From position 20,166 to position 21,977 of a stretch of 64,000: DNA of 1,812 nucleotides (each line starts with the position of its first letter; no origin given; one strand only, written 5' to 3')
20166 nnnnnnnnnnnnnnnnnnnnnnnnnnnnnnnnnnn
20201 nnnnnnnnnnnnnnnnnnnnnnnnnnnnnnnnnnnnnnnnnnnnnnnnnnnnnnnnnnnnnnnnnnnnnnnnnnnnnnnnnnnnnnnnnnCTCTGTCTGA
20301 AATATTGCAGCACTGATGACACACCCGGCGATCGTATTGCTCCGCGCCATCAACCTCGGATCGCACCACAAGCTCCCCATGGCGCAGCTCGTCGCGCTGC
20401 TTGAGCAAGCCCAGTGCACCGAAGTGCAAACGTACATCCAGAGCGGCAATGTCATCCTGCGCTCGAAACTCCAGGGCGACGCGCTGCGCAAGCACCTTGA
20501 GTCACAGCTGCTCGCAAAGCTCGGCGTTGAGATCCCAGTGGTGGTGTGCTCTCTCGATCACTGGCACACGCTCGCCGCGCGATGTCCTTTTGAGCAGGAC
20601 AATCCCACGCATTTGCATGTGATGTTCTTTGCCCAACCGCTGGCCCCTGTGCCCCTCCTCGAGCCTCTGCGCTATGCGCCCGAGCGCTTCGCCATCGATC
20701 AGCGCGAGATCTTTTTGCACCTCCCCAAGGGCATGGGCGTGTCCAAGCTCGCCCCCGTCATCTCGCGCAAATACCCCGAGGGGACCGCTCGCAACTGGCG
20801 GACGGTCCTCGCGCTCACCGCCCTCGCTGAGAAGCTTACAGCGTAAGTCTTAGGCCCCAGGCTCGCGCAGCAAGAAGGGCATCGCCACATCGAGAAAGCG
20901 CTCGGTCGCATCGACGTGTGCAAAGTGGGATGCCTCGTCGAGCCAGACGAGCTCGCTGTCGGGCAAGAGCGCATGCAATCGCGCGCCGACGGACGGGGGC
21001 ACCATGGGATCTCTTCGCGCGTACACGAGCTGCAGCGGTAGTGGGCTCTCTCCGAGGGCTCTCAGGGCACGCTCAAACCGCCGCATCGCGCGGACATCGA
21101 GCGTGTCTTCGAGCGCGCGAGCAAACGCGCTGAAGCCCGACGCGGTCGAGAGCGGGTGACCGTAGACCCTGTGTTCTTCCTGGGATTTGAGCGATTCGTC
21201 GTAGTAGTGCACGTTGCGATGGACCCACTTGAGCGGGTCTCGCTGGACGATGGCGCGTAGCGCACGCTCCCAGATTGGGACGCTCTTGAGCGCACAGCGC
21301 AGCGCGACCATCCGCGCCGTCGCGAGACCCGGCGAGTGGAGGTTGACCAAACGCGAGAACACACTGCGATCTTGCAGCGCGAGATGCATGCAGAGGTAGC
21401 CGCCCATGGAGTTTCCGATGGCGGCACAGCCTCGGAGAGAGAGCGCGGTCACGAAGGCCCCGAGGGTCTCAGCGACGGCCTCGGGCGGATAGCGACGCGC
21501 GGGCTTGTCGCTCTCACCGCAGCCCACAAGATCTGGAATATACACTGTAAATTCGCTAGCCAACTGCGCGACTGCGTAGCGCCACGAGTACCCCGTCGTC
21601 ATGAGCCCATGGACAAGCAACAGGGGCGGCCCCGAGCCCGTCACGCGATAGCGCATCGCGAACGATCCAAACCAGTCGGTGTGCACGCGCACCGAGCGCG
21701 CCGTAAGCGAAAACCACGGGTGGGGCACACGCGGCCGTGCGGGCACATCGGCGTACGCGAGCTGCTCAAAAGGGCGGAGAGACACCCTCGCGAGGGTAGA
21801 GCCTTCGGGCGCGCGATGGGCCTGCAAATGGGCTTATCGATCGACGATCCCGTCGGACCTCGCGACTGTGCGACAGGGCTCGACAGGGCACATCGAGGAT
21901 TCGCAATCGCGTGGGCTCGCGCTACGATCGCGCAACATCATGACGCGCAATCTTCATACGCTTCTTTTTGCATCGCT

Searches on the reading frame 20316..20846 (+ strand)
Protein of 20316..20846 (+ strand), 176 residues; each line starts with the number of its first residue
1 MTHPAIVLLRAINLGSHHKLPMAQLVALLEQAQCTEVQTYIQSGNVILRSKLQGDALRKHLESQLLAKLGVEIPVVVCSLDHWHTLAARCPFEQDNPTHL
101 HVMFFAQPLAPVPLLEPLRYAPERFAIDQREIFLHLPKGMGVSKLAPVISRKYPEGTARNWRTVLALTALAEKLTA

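Call 70: search_protein_families(library=pfam, proteins=[window:20316-20846:+], max_evalue=0.001)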
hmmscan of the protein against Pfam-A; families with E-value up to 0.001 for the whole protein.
window:20316-20846:+ (176 aa): 1 family
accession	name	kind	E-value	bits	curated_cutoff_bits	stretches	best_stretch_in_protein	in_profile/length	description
PF08002.16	DUF1697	-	2.2e-34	119.2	24.4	1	5-133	4-137/137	Protein of unknown function (DUF1697)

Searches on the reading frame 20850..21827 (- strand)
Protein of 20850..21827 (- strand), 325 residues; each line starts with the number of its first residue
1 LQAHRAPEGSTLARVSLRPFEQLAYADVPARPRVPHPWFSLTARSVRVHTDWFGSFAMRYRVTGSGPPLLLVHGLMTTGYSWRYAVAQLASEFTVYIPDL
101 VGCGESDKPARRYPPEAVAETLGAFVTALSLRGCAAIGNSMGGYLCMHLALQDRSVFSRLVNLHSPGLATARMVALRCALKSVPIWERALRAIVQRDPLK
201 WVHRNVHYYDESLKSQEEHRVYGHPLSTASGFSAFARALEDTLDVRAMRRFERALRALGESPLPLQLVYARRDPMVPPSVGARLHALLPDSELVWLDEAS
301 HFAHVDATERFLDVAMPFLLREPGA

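Call 54: search_protein_families(library=pfam, proteins=[window:20850-21827:-], max_evalue=0.001)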
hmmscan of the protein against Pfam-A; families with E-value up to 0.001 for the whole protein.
window:20850-21827:- (325 aa): 4 families
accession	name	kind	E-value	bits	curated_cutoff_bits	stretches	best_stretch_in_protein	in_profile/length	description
PF00561.26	Abhydrolase_1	-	5.8e-26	92.1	25.8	1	67-307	1-244/245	alpha/beta hydrolase fold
PF12697.13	Abhydrolase_6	-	4.9e-20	73.6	26.3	1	69-313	1-216/217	Alpha/beta hydrolase family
PF12146.15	Hydrolase_4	-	4.2e-11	43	27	1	70-306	8-237/239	Serine aminopeptidase, S33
PF00756.26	Esterase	-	0.00013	22.2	22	1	132-196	115-160/251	Putative esterase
